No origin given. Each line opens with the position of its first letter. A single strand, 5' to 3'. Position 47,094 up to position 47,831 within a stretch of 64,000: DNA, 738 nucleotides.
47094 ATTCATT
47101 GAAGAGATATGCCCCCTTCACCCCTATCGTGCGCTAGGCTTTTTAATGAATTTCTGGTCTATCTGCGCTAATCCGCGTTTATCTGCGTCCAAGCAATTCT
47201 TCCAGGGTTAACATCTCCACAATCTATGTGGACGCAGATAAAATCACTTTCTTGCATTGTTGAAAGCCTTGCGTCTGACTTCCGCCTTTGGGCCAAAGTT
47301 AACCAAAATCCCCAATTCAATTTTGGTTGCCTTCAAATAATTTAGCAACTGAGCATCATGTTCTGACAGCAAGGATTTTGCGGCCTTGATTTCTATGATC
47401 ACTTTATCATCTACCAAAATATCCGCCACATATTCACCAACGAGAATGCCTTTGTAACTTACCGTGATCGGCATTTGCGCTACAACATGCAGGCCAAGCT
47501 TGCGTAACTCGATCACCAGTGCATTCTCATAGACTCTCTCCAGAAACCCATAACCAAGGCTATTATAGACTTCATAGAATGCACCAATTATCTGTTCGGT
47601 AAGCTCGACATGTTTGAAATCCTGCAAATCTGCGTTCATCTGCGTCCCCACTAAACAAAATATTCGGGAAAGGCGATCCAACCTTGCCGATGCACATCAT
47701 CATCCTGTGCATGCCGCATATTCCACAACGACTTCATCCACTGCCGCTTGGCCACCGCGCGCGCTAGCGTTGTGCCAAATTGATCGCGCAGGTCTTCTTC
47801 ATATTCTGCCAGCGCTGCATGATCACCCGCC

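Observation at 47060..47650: GxxExxY PD-(D/E)XK nuclease gene carried inside a CGCAGAT-heptamer palindromic element, inserted in the lipoate-assembly operon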

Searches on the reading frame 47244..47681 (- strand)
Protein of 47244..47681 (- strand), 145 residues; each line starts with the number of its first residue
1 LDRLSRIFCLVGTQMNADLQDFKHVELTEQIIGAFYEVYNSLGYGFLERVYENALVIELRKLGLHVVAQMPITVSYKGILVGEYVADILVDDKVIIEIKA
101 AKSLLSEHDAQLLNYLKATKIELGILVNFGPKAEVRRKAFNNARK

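Call 5: search_protein_families(library=ncbifam, proteins=[window:47244-47681:-])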
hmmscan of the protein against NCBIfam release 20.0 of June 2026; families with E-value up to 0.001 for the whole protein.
window:47244-47681:- (145 aa): 1 family
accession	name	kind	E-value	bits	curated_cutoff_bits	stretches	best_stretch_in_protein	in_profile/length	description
TIGR04256.1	GxxExxY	subfamily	1.2e-41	141.8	35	1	26-137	1-114/116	GxxExxY protein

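Call 11: find_homologous_proteins(query=window:47247-47639:-)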
Query window:47247-47639:- (131 aa): 7996 proteins with E <= 0.001 among 8000 candidates; the best 120 are listed.
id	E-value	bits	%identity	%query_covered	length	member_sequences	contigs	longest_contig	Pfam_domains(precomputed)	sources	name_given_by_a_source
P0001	1.2e-76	273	100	100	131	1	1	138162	PF13366.13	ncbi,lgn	-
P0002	7.3e-72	257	92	100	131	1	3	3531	PF13366.13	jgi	jgi:GxxExxY protein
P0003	4.8e-64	232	80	100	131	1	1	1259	PF13366.13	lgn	-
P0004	1.1e-62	228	79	100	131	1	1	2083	PF13366.13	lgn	-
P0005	3.2e-56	207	72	100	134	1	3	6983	PF13366.13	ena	-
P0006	5.7e-56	206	72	100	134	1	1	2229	PF13366.13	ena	-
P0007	7.0e-55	203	74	100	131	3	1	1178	PF13366.13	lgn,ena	-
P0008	3.3e-54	200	73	100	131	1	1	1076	PF13366.13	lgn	-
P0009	4.4e-54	200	69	100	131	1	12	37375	PF13366.13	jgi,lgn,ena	-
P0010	6.1e-54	200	70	100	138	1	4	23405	PF13366.13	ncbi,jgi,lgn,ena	-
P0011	9.6e-54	199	71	100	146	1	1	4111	PF13366.13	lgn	-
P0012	1.0e-53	199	72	100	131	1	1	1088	PF13366.13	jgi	jgi:GxxExxY protein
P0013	1.3e-53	199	69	100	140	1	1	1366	PF13366.13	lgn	-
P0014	2.1e-53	198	70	100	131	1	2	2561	PF13366.13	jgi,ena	-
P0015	2.8e-53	197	70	100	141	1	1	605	PF13366.13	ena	-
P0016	3.5e-53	197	69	100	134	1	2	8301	PF13366.13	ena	-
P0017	3.5e-53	197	70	100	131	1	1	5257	PF13366.13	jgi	-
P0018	3.6e-53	197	69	100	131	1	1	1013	PF13366.13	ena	-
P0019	4.1e-53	197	69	100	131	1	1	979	PF13366.13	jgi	-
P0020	4.9e-53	197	71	100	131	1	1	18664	PF13366.13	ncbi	ncbi:MAG: GxxExxY protein [Elusimicrobiota bacterium]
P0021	6.9e-53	196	68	100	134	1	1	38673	PF13366.13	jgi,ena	-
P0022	7.0e-53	196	68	100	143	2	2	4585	PF13366.13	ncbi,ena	-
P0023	7.1e-53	196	69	100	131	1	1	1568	PF13366.13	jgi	-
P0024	9.6e-53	196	69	100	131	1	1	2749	PF13366.13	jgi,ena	-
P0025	1.5e-52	195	69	100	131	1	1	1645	PF13366.13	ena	-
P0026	1.7e-52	195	69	100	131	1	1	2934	PF13366.13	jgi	jgi:GxxExxY protein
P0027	2.0e-52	195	69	100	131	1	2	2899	PF13366.13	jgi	-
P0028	2.2e-52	195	69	100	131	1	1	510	PF13366.13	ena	-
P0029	2.3e-52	195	69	100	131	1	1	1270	PF13366.13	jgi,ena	-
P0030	2.4e-52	194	69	100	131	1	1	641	PF13366.13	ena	-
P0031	2.7e-52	194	69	100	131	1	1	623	PF13366.13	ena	-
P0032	2.7e-52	194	69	100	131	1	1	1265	PF13366.13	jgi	jgi:GxxExxY protein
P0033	2.8e-52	194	69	100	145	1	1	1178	PF13366.13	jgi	jgi:GxxExxY protein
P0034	2.9e-52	194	69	100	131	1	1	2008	PF13366.13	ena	-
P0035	3.3e-52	194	69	100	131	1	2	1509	PF13366.13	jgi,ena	-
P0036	3.4e-52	194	70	100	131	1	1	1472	PF13366.13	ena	-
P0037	3.4e-52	194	69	100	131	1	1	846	PF13366.13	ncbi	-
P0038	4.0e-52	194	69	100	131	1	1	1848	PF13366.13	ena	-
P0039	4.4e-52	194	69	100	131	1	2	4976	PF13366.13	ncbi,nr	ncbi:MAG: GxxExxY protein [Planctomycetota bacterium]|nr:GxxExxY protein [Planctomycetota bacterium]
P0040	4.9e-52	193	66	100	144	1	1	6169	PF13366.13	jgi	-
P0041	5.1e-52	193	69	100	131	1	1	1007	PF13366.13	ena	-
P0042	6.4e-52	193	69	100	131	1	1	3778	PF13366.13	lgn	-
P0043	6.8e-52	193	67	100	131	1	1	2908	PF13366.13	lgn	-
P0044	8.2e-52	193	69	100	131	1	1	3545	PF13366.13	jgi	jgi:GxxExxY protein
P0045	1.0e-51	192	68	100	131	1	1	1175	PF13366.13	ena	-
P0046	1.1e-51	192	68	100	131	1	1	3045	PF13366.13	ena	-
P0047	1.1e-51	192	69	100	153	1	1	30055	PF13366.13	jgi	jgi:GxxExxY protein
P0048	1.2e-51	192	67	100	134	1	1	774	PF13366.13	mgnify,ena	mgnify:FL=1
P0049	1.3e-51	192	68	100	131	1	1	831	PF13366.13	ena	-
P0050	1.3e-51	192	69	100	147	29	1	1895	PF13366.13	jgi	-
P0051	1.3e-51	192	66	100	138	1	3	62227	PF13366.13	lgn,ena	-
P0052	1.4e-51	192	69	100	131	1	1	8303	PF13366.13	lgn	-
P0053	1.5e-51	192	67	100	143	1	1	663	PF13366.13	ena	-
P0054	1.8e-51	192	69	100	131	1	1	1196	PF13366.13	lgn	-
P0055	2.1e-51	191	68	100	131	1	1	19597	PF13366.13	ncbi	ncbi:MAG: GxxExxY protein [bacterium]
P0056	2.2e-51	191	69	100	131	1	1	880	PF13366.13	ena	-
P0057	2.7e-51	191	69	100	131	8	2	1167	PF13366.13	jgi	jgi:GxxExxY protein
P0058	2.7e-51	191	68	100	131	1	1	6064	PF13366.13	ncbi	-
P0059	3.1e-51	191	69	100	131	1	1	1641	PF13366.13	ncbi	ncbi:MAG: GxxExxY protein [Elusimicrobiota bacterium]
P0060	3.4e-51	191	66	100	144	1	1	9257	PF13366.13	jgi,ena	-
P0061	3.5e-51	191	70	100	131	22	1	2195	PF13366.13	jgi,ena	-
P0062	3.6e-51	191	66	100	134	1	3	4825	PF13366.13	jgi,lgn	jgi:GxxExxY protein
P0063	3.9e-51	191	70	100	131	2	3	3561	PF13366.13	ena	-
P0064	4.0e-51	191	69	100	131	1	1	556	PF13366.13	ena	-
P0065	4.0e-51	190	69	100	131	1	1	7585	PF13366.13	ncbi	-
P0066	4.3e-51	190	66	100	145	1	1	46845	PF13366.13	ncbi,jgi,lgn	-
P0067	4.5e-51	190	66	100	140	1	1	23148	PF13366.13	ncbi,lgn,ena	-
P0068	4.8e-51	190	71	100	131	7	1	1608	PF13366.13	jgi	jgi:GxxExxY protein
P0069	5.2e-51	190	69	100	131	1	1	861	PF13366.13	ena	-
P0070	5.2e-51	190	65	100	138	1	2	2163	PF13366.13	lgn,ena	-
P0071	5.3e-51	190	69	100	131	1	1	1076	PF13366.13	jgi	-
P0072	5.7e-51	190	69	100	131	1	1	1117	PF13366.13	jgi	jgi:GxxExxY protein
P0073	6.2e-51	190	69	100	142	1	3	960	PF13366.13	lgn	-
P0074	6.4e-51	190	68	100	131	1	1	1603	PF13366.13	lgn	-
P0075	6.6e-51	190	69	100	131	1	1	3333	PF13366.13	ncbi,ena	-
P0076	7.8e-51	190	68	100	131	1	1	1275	PF13366.13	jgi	jgi:GxxExxY protein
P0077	8.1e-51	190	66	100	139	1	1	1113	PF13366.13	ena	-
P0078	8.3e-51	189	69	100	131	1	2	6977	PF13366.13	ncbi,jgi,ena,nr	ncbi:MAG TPA: GxxExxY protein [Thermodesulfobacteriota bacterium]|nr:GxxExxY protein [Thermodesulfob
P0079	8.7e-51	189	68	100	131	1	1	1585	PF13366.13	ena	-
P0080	8.8e-51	189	66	100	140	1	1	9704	PF13366.13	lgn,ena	-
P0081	9.2e-51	189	69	100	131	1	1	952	PF13366.13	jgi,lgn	jgi:GxxExxY protein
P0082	9.3e-51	189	69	100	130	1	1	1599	PF13366.13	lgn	-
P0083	1.2e-50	189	66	100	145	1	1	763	PF13366.13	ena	-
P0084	1.2e-50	189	69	100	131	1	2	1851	PF13366.13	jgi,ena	-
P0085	1.2e-50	189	68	100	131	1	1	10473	PF13366.13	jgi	-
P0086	1.3e-50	189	69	100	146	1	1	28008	PF13366.13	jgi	jgi:GxxExxY protein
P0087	1.5e-50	189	70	95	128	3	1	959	PF13366.13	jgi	jgi:GxxExxY protein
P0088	1.6e-50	189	69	100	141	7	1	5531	PF13366.13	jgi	-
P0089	1.6e-50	189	69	100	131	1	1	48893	PF13366.13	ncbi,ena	-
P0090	1.7e-50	189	66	100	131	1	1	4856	PF13366.13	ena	-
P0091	1.7e-50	188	67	98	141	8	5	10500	PF13366.13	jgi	jgi:GxxExxY protein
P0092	1.7e-50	188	68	100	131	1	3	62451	PF13366.13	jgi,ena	-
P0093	1.8e-50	188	67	100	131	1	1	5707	PF13366.13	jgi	-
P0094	2.1e-50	188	66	100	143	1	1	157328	PF13366.13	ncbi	-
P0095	2.1e-50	188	67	100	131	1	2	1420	PF13366.13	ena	-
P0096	2.2e-50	188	67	100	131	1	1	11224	PF13366.13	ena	-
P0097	2.3e-50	188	68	100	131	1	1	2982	PF13366.13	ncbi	-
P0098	2.6e-50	188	67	100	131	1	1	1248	PF13366.13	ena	-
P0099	2.6e-50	188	66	100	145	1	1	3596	PF13366.13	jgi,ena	-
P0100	3.1e-50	188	67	100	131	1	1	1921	PF13366.13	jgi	jgi:GxxExxY protein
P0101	3.1e-50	188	68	100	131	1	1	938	PF13366.13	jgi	jgi:GxxExxY protein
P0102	3.3e-50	188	68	99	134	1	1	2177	PF13366.13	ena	-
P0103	3.6e-50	187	66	100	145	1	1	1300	PF13366.13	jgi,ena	-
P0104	3.9e-50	187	66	100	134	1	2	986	PF13366.13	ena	-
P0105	3.9e-50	187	66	100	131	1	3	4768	PF13366.13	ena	-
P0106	4.2e-50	187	68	100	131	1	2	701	PF13366.13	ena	-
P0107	4.8e-50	187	66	100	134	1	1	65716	PF13366.13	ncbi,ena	-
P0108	4.8e-50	187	66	100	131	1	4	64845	PF13366.13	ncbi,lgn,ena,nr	ncbi:GxxExxY protein [candidate division WOR-3 bacterium]|nr:GxxExxY protein [candidate division WOR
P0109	4.9e-50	187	67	100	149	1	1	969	PF13366.13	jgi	jgi:GxxExxY protein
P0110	5.0e-50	187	70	95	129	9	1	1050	PF13366.13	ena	-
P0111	5.7e-50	187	66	100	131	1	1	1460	PF13366.13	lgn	-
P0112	5.7e-50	187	67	100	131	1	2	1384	PF13366.13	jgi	jgi:GxxExxY protein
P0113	6.2e-50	187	67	100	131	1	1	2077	PF13366.13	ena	-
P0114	6.9e-50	187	67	100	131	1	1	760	PF13366.13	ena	-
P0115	7.0e-50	186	66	100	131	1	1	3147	PF13366.13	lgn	-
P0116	7.3e-50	186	64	100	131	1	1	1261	PF13366.13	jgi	jgi:GxxExxY protein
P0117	7.5e-50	186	66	100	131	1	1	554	PF13366.13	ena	-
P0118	7.6e-50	186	66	100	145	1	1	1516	PF13366.13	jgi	jgi:GxxExxY protein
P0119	7.6e-50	186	66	100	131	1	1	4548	PF13366.13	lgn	-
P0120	7.8e-50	186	66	100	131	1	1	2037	PF13366.13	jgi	-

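Call 14: find_encoding_contigs(protein=P0001, flank=10000, max_places=4)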
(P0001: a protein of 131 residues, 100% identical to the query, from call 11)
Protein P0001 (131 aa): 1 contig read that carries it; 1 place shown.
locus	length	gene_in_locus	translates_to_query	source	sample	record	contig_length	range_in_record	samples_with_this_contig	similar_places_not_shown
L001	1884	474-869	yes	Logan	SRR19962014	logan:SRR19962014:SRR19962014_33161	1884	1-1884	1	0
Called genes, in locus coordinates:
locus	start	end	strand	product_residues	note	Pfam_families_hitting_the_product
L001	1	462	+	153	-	?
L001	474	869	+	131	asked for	PF13366:PDDEXK_3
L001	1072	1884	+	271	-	?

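Call 16: find_related_loci(query=A1, collection=genome_contigs, flank=10000)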
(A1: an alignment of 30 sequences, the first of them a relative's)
Query A1 (131 aa) in genome_contigs; peptide patterns used: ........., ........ (x = any residue, [..] = any of these).
600 stretches matched a pattern (row limit reached: there are more); 592 encode a relative of the query (tblastn E <= 1e-3); the best 80 are kept; 80 distinct loci.
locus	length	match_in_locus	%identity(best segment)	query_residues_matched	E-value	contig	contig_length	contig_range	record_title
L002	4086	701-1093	69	1-131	3e-57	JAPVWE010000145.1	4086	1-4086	MAG: Desulfobacteraceae bacterium isolate HMR25_18 HMR25_18_000000000145, whole genome shotgun sequence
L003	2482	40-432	70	1-131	3e-57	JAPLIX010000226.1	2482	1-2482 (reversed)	MAG: Proteobacteria bacterium isolate LacPavin_0419_WC90_MAG_50_6 LacPavin_0419_WC90_scaffold_663076, whole genome shotg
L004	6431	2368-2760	67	1-131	2e-56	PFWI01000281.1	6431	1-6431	MAG: bacterium (Candidatus Ratteibacteria) CG_4_9_14_3_um_filter_41_21 CG_4_9_14_3_um_filter_150_scaffold_35517_c, whole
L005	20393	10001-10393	67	1-131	8e-55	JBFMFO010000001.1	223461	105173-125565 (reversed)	MAG: Thermodesulfobacteriota bacterium isolate MAG273 MAG273_1, whole genome shotgun sequence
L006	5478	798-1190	66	1-131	1e-54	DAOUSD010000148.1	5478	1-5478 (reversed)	MAG TPA_asm: Deltaproteobacteria bacterium isolate CSMAG_537 CSMAG_537_k127_91292_length_5478_cov_62.0000, whole genome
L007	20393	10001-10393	66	1-131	6e-54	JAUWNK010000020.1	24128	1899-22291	MAG: Desulfobacteraceae bacterium isolate CSMAG_2422 CSMAG_2422_k141_321781_length_24128_cov_17.9844, whole genome shotg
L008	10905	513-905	63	1-131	5e-53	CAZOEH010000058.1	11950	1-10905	MAG TPA_asm: uncultured Desulfonema sp. isolate SRP062349_co5_33 genome assembly, contig: NODE_2184_length_11950_cov_9.1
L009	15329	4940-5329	63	2-131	6e-53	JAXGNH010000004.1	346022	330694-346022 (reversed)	MAG: Anaerolineae bacterium isolate AnMBR.bin251 bin251_4, whole genome shotgun sequence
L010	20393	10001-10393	65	1-131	7e-53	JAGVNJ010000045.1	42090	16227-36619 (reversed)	MAG: Candidatus Edwardsbacteria bacterium isolate DeMMO3_1 c_000000037168, whole genome shotgun sequence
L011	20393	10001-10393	63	1-131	7e-52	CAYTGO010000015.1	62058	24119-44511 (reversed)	MAG TPA_asm: uncultured Candidatus Scalindua sp. isolate SRP167671_co2_43 genome assembly, contig: NODE_588_length_62058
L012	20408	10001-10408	57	1-131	4e-52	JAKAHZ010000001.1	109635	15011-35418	MAG: Nitrospirae bacterium isolate WY3.bin154 NODE_249_length_109635_cov_1.520738, whole genome shotgun sequence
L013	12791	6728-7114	61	3-131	1e-51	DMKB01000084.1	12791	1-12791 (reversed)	MAG TPA_asm: Nitrospiraceae bacterium isolate UBA9217 contig_81570, whole genome shotgun sequence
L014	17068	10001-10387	61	3-131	2e-51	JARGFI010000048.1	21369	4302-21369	MAG: Desulfuromonadales bacterium isolate C14-02 NODE_48_length_21369_cov_6.449042, whole genome shotgun sequence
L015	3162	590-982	63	1-131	1e-51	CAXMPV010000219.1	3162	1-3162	MAG: uncultured Thermodesulfobacteriota bacterium isolate 07C-BC-St04_bin.21.strict genome assembly, contig: NODE_219_le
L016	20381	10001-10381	62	5-131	1e-51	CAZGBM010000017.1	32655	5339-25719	MAG TPA_asm: uncultured bacterium isolate binchicken_co34_552 genome assembly, contig: NODE_1939_length_32655_cov_11.333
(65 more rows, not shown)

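Call 22: search_solved_structures(query=A1, max_evalue=1)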
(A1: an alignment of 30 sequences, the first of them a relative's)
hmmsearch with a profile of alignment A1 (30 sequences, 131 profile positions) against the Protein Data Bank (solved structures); distinct sequences matched with E-value up to 1: 2.
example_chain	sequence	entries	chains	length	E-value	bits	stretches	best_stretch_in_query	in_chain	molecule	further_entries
7eih_A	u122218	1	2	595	0.078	16.6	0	69-114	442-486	FAD dependent enzyme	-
7eii_A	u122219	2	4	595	0.078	16.6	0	69-114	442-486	FAD dependent L-Lys oxidase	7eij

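Call 31: search_protein_families(library=pfam, proteins=[window:47247-47639:-])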
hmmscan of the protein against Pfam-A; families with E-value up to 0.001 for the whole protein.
window:47247-47639:- (131 aa): 1 family
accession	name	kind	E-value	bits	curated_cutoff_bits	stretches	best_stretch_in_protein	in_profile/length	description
PF13366.12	PDDEXK_3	-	7.7e-43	146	22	1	12-123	2-116/117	PD-(D/E)XK nuclease superfamily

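Call 35: find_encoding_contigs(protein=P0002, flank=4000, max_places=3)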
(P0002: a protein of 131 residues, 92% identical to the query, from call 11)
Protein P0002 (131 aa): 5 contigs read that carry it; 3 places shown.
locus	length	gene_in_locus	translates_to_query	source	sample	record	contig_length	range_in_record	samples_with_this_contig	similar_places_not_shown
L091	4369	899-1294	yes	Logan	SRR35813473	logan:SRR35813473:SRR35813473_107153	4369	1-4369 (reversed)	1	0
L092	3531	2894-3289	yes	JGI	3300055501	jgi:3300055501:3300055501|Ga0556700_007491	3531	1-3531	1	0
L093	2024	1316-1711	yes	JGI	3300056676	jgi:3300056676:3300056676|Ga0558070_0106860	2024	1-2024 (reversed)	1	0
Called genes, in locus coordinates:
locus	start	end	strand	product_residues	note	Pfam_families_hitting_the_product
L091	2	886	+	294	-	?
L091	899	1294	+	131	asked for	PF13366:PDDEXK_3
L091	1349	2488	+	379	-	PF04055:Radical_SAM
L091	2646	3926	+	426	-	PF03349:Toluene_X, PF10677:DUF2490 (faint)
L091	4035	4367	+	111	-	?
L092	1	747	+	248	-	?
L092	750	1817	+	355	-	PF21948:LplA-B_cat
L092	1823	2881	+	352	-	PF00890:FAD_binding_2 (faint), PF03486:HI0933_like (faint), PF12831:FAD_oxidored, PF01266:DAO (weak), PF01494:FAD_binding_3 (weak), PF22578:GGR_cat, PF05834:Lycopene_cycl (weak)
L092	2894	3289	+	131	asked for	PF13366:PDDEXK_3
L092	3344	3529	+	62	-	?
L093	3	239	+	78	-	?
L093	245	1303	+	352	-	PF00890:FAD_binding_2 (faint), PF03486:HI0933_like (faint), PF12831:FAD_oxidored, PF01266:DAO (weak), PF01494:FAD_binding_3 (weak), PF22578:GGR_cat, PF05834:Lycopene_cycl (weak)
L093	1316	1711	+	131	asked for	PF13366:PDDEXK_3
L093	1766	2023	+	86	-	?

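Call 41: search_protein_families(library=padloc, proteins=[window:47247-47639:-], max_evalue=0.1)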
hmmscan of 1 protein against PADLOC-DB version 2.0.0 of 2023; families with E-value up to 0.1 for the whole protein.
window:47247-47639:- (131 aa): 6 families
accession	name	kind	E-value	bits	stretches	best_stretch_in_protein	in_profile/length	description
PDLC01771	Cas4b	-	0.0021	16.3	1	61-106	49-93/162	-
PDLC00943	Cas4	-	0.0077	14.2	1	72-113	72-117/180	CRISPR-associated protein Cas4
PDLC01250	Cas4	-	0.01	14.1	1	71-111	65-107/168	"CAS-I,CAS-II,CAS-III,CAS-IV,CAS-V,CAS-VI; acquisition_associated"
PDLC01611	Cas4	-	0.012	14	1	63-111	46-95/158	"CAS-I,CAS-II,CAS-III,CAS-IV,CAS-V,CAS-VI; acquisition_associated"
PDLC00944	Cas4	-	0.013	13.7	1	55-111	55-115/177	Cas4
PDLC01447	Cas4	-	0.035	12.6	1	65-113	67-103/161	"CAS-I,CAS-II,CAS-III,CAS-IV,CAS-V,CAS-VI; acquisition_associated"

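Call 42: search_protein_families(library=phrogs, proteins=[window:47247-47639:-], max_evalue=0.01)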
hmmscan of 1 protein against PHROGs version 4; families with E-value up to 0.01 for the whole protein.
window:47247-47639:- (131 aa): 1 family
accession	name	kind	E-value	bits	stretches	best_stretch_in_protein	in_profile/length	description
phrog_4225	-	DNA, RNA and nucleotide metabolism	0.00019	21.6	1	76-114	72-112/357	endonuclease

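Call 44: predict_structure(alignment_id=A1)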
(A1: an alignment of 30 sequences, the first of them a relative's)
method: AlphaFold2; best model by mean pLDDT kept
length: 131 residues; sequences in the alignment: 30
mean_pLDDT: 90.9   pTM: 0.84
mean pLDDT of the five models: 90.9, 87.0, 72.4, 72.0, 67.5
residues with pLDDT >= 90: 112; 70-90: 9; 50-70: 4; < 50: 6
segments of 3 or more residues with pLDDT < 50: 1-6
pLDDT, mean of each block of 10 residues (from residue 1): 50 96 97 96 98 95 92 96 94 95 93 96 87 59
secondary structure, 60 per line:
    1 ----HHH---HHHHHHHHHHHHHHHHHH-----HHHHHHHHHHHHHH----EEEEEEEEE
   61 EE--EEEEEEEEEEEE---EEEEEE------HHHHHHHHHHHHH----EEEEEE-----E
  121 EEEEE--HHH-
elements in order: H11-28 H34-47 E52-62 E65-76 E80-85 H92-104 E109-114 E120-125
